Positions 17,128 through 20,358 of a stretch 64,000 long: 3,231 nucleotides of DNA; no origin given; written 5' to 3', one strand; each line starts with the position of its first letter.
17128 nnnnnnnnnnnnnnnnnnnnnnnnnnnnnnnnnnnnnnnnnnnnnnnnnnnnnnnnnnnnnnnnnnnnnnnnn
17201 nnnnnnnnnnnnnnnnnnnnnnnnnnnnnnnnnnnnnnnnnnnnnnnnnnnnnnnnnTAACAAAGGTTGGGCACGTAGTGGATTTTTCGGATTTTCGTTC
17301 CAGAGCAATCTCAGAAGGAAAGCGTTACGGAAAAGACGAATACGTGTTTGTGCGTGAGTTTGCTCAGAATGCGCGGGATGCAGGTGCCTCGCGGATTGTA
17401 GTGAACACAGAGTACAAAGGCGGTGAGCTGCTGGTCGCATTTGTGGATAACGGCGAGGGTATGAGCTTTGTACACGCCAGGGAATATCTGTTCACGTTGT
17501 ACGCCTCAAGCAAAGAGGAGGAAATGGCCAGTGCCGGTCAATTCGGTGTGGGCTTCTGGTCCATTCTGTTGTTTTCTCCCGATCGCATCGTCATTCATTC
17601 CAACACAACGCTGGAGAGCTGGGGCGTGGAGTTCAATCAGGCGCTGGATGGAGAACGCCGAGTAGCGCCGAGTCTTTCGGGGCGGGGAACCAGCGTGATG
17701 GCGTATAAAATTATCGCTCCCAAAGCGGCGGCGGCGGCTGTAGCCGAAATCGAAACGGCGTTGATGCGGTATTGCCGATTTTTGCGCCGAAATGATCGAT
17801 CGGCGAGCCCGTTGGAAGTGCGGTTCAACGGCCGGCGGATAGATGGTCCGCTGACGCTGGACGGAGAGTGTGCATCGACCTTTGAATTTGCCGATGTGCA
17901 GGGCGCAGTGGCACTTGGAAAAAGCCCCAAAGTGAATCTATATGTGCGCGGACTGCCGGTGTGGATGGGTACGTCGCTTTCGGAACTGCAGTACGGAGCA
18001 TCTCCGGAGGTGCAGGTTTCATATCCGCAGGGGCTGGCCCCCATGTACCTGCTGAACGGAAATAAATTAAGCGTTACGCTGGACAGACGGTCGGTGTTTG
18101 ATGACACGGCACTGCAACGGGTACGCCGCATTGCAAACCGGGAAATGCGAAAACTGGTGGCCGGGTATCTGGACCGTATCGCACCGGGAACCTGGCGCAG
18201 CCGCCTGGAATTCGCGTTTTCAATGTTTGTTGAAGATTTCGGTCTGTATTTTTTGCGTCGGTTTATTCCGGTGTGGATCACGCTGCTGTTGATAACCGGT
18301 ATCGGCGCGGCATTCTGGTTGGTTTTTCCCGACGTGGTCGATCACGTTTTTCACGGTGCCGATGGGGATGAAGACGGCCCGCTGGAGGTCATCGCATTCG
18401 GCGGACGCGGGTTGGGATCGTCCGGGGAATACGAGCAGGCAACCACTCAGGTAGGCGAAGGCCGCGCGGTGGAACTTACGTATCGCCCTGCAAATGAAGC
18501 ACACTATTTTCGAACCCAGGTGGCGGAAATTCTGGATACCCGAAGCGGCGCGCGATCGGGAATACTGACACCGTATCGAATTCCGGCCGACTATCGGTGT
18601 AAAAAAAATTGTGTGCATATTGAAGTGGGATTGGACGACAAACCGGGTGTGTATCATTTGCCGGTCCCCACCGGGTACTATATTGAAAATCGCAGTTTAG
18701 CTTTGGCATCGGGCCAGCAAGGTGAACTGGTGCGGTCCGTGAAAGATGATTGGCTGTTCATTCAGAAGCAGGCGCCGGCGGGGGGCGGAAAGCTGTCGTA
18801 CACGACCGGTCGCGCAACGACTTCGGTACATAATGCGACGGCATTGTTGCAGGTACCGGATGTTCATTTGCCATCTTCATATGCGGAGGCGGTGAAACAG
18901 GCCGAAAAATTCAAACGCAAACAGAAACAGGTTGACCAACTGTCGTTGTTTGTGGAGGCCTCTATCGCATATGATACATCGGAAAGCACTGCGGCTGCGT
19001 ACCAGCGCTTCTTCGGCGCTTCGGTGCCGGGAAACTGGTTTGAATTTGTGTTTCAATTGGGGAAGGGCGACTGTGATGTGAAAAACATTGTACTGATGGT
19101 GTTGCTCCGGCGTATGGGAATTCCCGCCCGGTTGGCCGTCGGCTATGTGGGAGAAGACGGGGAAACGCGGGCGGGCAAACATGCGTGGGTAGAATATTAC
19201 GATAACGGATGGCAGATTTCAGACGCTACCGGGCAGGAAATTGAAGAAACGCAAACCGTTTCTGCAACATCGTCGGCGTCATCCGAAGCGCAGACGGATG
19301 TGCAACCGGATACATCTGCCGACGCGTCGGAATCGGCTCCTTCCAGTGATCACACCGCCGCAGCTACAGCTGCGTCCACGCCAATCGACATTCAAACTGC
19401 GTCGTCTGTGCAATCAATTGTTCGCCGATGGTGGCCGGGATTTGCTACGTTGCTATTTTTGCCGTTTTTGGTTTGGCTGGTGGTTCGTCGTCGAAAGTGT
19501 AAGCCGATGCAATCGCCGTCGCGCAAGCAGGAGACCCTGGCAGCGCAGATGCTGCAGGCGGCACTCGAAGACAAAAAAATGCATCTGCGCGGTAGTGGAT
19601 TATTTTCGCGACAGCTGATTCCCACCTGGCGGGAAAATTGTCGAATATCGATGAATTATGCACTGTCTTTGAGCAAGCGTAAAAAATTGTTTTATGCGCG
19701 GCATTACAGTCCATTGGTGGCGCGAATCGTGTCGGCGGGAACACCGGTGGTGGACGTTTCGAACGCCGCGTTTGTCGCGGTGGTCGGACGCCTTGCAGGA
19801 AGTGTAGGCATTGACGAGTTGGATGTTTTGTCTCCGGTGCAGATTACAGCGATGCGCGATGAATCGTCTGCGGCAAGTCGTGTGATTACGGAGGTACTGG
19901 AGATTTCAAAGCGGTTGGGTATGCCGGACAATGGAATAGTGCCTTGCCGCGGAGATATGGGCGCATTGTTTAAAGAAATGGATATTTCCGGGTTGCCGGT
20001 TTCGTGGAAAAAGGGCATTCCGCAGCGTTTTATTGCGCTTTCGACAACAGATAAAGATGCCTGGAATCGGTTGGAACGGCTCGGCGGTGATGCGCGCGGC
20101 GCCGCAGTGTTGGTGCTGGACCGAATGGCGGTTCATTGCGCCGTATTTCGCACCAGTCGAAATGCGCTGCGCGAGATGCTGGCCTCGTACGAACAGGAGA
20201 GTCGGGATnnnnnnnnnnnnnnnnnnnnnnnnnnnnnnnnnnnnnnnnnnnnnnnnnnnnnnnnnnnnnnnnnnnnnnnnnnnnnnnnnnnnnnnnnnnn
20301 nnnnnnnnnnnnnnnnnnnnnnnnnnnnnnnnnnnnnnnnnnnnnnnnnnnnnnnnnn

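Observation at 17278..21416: Coupled two-gene module: membrane GHKL ATPase-transglutaminase fusion plus a 402-aa unknown partner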

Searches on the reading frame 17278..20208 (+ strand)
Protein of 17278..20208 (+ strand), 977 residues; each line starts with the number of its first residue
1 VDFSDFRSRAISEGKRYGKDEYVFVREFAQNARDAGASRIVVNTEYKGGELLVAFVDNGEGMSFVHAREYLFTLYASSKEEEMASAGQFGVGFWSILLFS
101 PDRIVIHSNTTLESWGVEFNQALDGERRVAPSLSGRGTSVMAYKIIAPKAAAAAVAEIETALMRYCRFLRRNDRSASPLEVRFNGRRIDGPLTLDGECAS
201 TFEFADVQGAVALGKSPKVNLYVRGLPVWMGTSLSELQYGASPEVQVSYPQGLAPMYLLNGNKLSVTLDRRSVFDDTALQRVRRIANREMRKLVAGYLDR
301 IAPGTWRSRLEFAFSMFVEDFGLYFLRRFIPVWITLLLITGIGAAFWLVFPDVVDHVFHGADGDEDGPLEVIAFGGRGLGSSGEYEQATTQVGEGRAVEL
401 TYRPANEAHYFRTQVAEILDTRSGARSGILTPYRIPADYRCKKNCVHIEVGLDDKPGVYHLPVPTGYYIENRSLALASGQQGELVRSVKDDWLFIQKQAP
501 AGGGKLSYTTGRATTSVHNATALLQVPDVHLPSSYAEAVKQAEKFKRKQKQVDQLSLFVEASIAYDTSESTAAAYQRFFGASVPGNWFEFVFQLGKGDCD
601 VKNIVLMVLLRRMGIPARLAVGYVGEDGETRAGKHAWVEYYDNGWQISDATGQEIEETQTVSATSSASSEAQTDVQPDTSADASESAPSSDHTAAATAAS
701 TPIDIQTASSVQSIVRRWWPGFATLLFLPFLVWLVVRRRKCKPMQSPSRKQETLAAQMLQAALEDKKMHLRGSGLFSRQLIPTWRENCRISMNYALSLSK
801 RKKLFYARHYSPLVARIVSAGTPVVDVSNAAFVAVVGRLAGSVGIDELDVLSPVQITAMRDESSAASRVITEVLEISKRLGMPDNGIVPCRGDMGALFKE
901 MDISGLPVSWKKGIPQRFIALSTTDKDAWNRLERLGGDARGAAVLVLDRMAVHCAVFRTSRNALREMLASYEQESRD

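Call 3: search_protein_families(library=pfam, proteins=[window:17278-20208:+], max_evalue=1)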
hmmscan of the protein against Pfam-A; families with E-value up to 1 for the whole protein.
window:17278-20208:+ (977 aa): 6 families
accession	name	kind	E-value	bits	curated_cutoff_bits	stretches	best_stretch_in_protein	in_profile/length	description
PF01841.26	Transglut_core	-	4.5e-13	49.9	23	1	546-649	12-107/108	Transglutaminase-like superfamily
PF13589.12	HATPase_c_3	-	1.3e-07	32.2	25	1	25-104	7-89/137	Histidine kinase-, DNA gyrase B-, and HSP90-like ATPase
PF13471.12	Transglut_core3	-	0.00035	20.9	26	1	598-640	57-97/117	Transglutaminase-like superfamily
PF25794.1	SACS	-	0.0037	17.5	32.8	0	74-96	87-109/247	Sacsin domain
PF02518.31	HATPase_c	-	0.018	15.9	26.4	1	25-95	10-79/111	Histidine kinase-, DNA gyrase B-, and HSP90-like ATPase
PF24656.1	CEPT76_peptidase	-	0.17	12.5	27.8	1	591-656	9-76/121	CEP76 peptidase-like domain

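Call 4: search_protein_families(library=ncbifam, proteins=[window:17278-20208:+], max_evalue=1)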
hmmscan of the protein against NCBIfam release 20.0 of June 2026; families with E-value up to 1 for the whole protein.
window:17278-20208:+ (977 aa): 13 families
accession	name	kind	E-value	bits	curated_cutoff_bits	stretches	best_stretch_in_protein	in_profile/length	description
NF047352.1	P_loop_sacsin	domain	6.4e-11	42.6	50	1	24-100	3-74/80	sacsin N-terminal ATP-binding-like domain-containing protein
NF010683.0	PRK14083.1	equivalog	5.4e-08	31.7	455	1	21-141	27-164/604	HSP90 family protein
TIGR00585.2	mutl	equivalog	6e-06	25.4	180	1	25-79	25-77/555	DNA mismatch repair endonuclease MutL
NF003555.1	PRK05218.1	equivalog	0.00038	19.1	371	1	36-170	57-199/614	molecular chaperone HtpG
NF000953.0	PRK00095.2-4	equivalog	0.00065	18.7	693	1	25-63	27-64/611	DNA mismatch repair endonuclease MutL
NF000951.0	PRK00095.2-1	equivalog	0.0007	18.4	391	1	25-122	29-129/559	DNA mismatch repair endonuclease MutL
TIGR02916.1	PEP_his_kin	equivalog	0.0065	15.1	300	1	26-83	585-644/679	XrtA/PEP-CTERM system histidine kinase PrsK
NF000948.0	PRK00095.1-1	equivalog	0.0069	15.4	701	1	25-62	27-63/625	DNA mismatch repair endonuclease MutL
NF033537.1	lasso_biosyn_B2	equivalog_domain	0.012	16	33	1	595-640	69-111/132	lasso peptide biosynthesis B2 protein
NF003218.0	PRK04184.1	equivalog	0.034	12.7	274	1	25-100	41-125/539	DNA topoisomerase VI subunit B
NF000949.0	PRK00095.1-2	equivalog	0.08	11.9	750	1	25-140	31-145/634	DNA mismatch repair endonuclease MutL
NF000950.0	PRK00095.1-3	equivalog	0.08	11.3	756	1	25-79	28-80/641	DNA mismatch repair endonuclease MutL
NF000952.0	PRK00095.2-2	subfamily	0.093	11.2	840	1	25-81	27-81/623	DNA mismatch repair endonuclease MutL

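Call 7: search_protein_families(library=padloc, proteins=[window:17278-20208:+], max_evalue=1)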
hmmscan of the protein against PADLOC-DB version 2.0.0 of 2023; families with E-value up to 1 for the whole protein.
window:17278-20208:+ (977 aa): 5 families
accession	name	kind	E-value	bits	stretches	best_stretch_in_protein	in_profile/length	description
PDLC03968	TmtA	-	1.6e-08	30.7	1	13-96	67-147/1486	-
PDLC03965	TmtA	-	0.00083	15.4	1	22-96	33-103/1370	-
PDLC03964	TmtA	-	0.0013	14.8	1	30-119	55-139/1538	-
PDLC03970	TmtA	-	0.033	10.1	1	27-93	68-128/1552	-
PDLC03966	TmtA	-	0.034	9.9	1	23-108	45-137/1655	-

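Call 8: find_homologous_proteins(query=window:17278-20208:+)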
Query window:17278-20208:+ (977 aa): 254 proteins with E <= 0.001 among 8000 candidates; the best 120 are listed.
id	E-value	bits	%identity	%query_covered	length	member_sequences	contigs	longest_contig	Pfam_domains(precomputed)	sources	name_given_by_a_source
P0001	0.0e+0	2214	100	100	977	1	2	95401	PF13589.13,PF01841.26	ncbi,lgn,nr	ncbi:MAG: ATP-binding protein [Deltaproteobacteria bacterium]|nr:ATP-binding protein [Deltaproteobac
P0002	0.0e+0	1210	56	100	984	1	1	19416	PF13589.13,PF01841.26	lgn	-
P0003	0.0e+0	1096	53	99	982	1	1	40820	PF13589.13,PF01841.26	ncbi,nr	ncbi:MAG: ATP-binding protein [Deltaproteobacteria bacterium]|nr:ATP-binding protein [Deltaproteobac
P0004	0.0e+0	1091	53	99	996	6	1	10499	PF13589.13,PF01841.26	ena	-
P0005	0.0e+0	1090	52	100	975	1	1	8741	PF13589.13,PF01841.26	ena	-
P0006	0.0e+0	1085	52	99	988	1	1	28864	PF13589.13,PF01841.26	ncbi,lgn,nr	ncbi:MAG: ATP-binding protein [Deltaproteobacteria bacterium]|nr:ATP-binding protein [Deltaproteobac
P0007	0.0e+0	1076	52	99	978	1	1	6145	PF13589.13,PF01841.26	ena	-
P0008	6.3e-275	933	46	99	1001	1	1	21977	PF13589.13,PF01841.26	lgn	-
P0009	1.1e-187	644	37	99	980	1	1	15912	PF13589.13,PF13471.13,PF01841.26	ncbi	-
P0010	5.7e-185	635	38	99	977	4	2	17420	PF13589.13,PF01841.26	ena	-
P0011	1.2e-183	631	37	99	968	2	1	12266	PF13589.13,PF01841.26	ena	-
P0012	9.7e-180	618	38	99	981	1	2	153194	PF13589.13,PF01841.26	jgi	jgi:hypothetical protein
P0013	7.0e-179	615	39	95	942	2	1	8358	PF02518.32,PF13589.13,PF01841.26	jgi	jgi:transglutaminase-like putative cysteine protease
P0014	6.2e-177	609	37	99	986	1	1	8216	PF13589.13,PF01841.26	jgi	-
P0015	2.1e-175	604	36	99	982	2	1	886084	PF13589.13,PF01841.26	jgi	-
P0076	3.5e-88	315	33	67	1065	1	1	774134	PF13589.13,PF01841.26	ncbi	-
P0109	6.1e-80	288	30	87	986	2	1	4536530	PF02518.32,PF13589.13,PF25794.2,PF01841.26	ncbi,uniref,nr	ncbi:sacsin N-terminal ATP-binding-like domain-containing protein [Nannocystis bainbridge]|uniref:Tr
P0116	4.0e-79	285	30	87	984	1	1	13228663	PF02518.32,PF13589.13,PF25794.2,PF01841.26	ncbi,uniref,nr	ncbi:sacsin N-terminal ATP-binding-like domain-containing protein [Nannocystis punicea]|uniref:ATP-b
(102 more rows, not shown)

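Call 10: find_encoding_contigs(protein=P0116, flank=8000, max_places=2)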
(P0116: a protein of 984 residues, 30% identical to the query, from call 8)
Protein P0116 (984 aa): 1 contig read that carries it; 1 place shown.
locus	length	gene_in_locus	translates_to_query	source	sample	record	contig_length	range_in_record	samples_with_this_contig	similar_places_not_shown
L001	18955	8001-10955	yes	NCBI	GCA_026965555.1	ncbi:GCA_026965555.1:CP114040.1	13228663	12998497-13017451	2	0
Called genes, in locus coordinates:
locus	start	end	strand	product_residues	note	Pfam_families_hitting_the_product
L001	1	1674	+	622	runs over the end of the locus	PF03055:RPE65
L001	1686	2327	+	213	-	-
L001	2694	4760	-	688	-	PF13646:HEAT_2, PF01170:UPF0020, PF05175:MTS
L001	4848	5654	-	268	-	-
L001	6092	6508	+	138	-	PF07070:Spo0M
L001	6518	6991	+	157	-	PF13622:4HBT_3 (faint), PF14539:DUF4442 (weak), PF03061:4HBT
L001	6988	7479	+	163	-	PF03061:4HBT, PF13622:4HBT_3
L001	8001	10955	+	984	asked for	PF02518:HATPase_c (faint), PF13589:HATPase_c_3, PF25794:SACS (faint), PF01841:Transglut_core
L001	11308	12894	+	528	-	-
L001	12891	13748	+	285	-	PF00588:SpoU_methylase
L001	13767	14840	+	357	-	PF13442:Cytochrome_CBB3 (faint)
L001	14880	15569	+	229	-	PF00106:adh_short, PF01370:Epimerase (faint), PF13561:adh_short_C2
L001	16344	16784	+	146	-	PF05099:TerB (faint)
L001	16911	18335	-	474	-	PF05138:PaaA_PaaC (weak)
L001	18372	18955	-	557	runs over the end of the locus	PF00378:ECH_1, PF16113:ECH_2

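Call 12: find_encoding_contigs(protein=P0015, flank=8000, max_places=2)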
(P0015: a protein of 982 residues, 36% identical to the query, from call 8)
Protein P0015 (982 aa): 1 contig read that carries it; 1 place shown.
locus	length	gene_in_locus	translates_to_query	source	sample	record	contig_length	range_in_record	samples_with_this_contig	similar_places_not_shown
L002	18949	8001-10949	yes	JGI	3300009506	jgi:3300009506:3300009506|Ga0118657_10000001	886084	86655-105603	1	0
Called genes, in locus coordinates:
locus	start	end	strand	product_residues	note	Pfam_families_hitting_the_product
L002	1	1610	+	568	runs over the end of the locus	-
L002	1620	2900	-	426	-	PF04542:Sigma70_r2, PF04539:Sigma70_r3, PF04545:Sigma70_r4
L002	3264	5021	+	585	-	PF00664:ABC_membrane, PF00005:ABC_tran, PF02463:SMC_N (faint), PF13304:AAA_21 (faint)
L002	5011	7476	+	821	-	PF13646:HEAT_2 (faint)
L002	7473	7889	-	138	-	PF02566:OsmC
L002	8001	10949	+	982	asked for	PF13589:HATPase_c_3, PF01841:Transglut_core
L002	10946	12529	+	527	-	-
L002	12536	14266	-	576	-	PF00989:PAS, PF08448:PAS_4 (weak), PF13188:PAS_8 (weak), PF08447:PAS_3 (faint), PF13426:PAS_9, PF00990:GGDEF, PF00563:EAL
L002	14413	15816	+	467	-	PF01554:MatE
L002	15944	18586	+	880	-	PF03544:TonB_C, PF13620:CarboxypepD_reg, PF07715:Plug, PF25183:OMP_b-brl_4 (faint)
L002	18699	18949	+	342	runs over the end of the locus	-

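Call 13: find_encoding_contigs(protein=P0076, flank=8000, max_places=2)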
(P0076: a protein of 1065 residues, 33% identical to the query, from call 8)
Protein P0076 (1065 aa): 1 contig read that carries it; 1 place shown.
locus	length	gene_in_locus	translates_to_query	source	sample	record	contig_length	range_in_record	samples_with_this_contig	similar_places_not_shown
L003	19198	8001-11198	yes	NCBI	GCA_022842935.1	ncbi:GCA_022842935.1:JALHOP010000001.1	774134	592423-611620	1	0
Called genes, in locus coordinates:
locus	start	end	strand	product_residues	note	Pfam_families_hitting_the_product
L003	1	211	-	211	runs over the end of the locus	PF13180:PDZ_2, PF17820:PDZ_6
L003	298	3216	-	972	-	PF01411:tRNA-synt_2c, PF07973:tRNA_SAD, PF02272:DHHA1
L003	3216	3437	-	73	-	-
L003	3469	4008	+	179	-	-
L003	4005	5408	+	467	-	PF00413:Peptidase_M10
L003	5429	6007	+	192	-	PF01590:GAF, PF13185:GAF_2, PF13492:GAF_3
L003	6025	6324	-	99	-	PF05597:Phasin (weak)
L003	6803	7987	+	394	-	PF01464:SLT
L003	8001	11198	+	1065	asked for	PF13589:HATPase_c_3, PF01841:Transglut_core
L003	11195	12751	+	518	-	-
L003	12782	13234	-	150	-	-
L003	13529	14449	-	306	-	-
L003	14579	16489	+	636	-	PF01590:GAF, PF13185:GAF_2, PF13492:GAF_3 (weak), PF00990:GGDEF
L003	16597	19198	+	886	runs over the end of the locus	PF02190:LON_substr_bdg, PF00004:AAA, PF07728:AAA_5 (weak), PF22667:Lon_lid, PF05362:Lon_C, PF13541:ChlI (weak)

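Call 16: find_related_loci(query=A1, collection=genome_contigs, flank=6000)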
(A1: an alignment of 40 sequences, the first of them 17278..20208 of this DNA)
Query A1 (977 aa) in genome_contigs; peptide patterns used: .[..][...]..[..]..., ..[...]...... (x = any residue, [..] = any of these).
599 stretches matched a pattern (row limit reached: there are more); 379 encode a relative of the query (tblastn E <= 1e-3); the best 80 are kept; 80 distinct loci.
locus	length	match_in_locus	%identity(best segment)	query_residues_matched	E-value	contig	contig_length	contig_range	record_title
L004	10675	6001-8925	53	1-969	0e+0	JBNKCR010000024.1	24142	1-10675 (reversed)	MAG: Polyangia bacterium isolate F1F2.bin.2.orig k141_1553570, whole genome shotgun sequence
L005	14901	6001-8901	52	1-969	0e+0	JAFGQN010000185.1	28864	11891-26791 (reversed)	MAG: Deltaproteobacteria bacterium isolate Zod_Metabat.76 k87_10464898, whole genome shotgun sequence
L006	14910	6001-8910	53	1-969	0e+0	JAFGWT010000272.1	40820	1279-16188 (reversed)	MAG: Deltaproteobacteria bacterium isolate ZodW_Metabat.284 k87_11395064, whole genome shotgun sequence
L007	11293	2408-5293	37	1-969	0e+0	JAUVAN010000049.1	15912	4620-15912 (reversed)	MAG: Deltaproteobacteria bacterium isolate CSMAG_220 CSMAG_220_k127_1691924_length_15912_cov_14.0000, whole genome shotg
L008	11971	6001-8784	38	3-923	1e-165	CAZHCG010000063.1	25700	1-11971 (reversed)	MAG TPA_asm: uncultured Myxococcales bacterium isolate binchicken_co17_433 genome assembly, contig: NODE_5069_length_257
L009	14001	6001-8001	42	1-653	4e-146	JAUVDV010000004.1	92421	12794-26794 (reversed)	MAG: Deltaproteobacteria bacterium isolate CSMAG_306 CSMAG_306_k141_2181306_length_92421_cov_17.0428, whole genome shotg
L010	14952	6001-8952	35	4-965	2e-143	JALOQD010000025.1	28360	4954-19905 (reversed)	MAG: Myxococcota bacterium isolate Prado146 scaffold_1718, whole genome shotgun sequence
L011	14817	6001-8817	37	3-937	7e-164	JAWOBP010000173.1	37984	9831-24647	MAG: Polyangia bacterium isolate BLK3-3.bin.217 k191_1758026, whole genome shotgun sequence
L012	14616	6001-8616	35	1-882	1e-134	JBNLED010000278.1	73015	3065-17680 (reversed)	MAG: Polyangia bacterium isolate C1C2.bin.34.orig k141_843557, whole genome shotgun sequence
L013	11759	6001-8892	40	3-974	1e-134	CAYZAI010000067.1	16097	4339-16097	MAG TPA_asm: uncultured Myxococcales bacterium isolate binchicken_co129_650 genome assembly, contig: NODE_10751_length_1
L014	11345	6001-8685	34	5-921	9e-120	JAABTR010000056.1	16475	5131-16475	MAG: Deltaproteobacteria bacterium isolate S24.Bin071 Scaffold_13_3, whole genome shotgun sequence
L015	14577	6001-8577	34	6-862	7e-140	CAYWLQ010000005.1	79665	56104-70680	MAG TPA_asm: uncultured Myxococcales bacterium isolate SRP192927_co6_757 genome assembly, contig: NODE_303_length_79665_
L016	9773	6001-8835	32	1-956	3e-110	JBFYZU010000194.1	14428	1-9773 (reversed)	MAG: Myxococcota bacterium isolate PPR_0446 k121_5698635, whole genome shotgun sequence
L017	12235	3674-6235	30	15-924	2e-106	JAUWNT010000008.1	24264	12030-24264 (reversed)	MAG: Candidatus Aminicenantes bacterium isolate CSMAG_2431 CSMAG_2431_k141_125536_length_24264_cov_106.7207, whole genom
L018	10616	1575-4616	29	1-973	1e-104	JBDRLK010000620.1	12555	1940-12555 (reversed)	MAG: Pseudomonadota bacterium isolate MEGAHIT-group-1.774 k141_9547016, whole genome shotgun sequence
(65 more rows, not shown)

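Call 33: search_solved_structures(query=window:17278-20208:+, max_evalue=1)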
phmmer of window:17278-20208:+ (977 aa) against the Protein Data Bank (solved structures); distinct sequences matched with E-value up to 1: 24.
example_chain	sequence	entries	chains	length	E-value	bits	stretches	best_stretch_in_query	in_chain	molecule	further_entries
6g49_A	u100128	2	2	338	0.056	14.8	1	589-657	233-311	Protein-glutamine gamma-glutamyltransferase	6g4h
7aib_C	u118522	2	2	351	0.099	14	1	24-80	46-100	DNA mismatch repair protein MutL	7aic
5akb_C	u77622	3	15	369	0.11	13.8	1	24-79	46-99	DNA MISMATCH REPAIR PROTEIN MUTL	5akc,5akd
2esa_A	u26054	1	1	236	0.15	13.3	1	84-142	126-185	Endoplasmin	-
1b63_A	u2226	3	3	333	0.16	13.2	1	24-137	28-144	MUTL | DNA mismatch repair protein mutL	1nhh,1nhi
1bkn_A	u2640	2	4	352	0.18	13.1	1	24-134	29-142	MUTL | DNA mismatch repair protein MutL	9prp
5in9_A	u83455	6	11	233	0.18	13.1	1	84-142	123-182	Endoplasmin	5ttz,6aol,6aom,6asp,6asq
1b62_A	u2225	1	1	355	0.19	13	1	24-134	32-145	PROTEIN (MUTL)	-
1tbw_A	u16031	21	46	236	0.19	13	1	84-142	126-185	Endoplasmin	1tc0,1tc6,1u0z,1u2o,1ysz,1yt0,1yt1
1nhj_A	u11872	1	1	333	0.22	12.8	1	24-111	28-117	DNA mismatch repair protein mutL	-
1qy8_A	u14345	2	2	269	0.24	12.7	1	84-142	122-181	Endoplasmin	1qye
7ull_A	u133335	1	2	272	0.24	12.7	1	84-142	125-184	Endoplasmin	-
4nh9_A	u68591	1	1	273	0.24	12.7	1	84-142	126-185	Endoplasmin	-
1yt2_A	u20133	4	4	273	0.24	12.7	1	84-142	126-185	Endoplasmin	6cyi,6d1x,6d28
9cdi_A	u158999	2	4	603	0.25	12.6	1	25-95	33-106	ATPase MORC2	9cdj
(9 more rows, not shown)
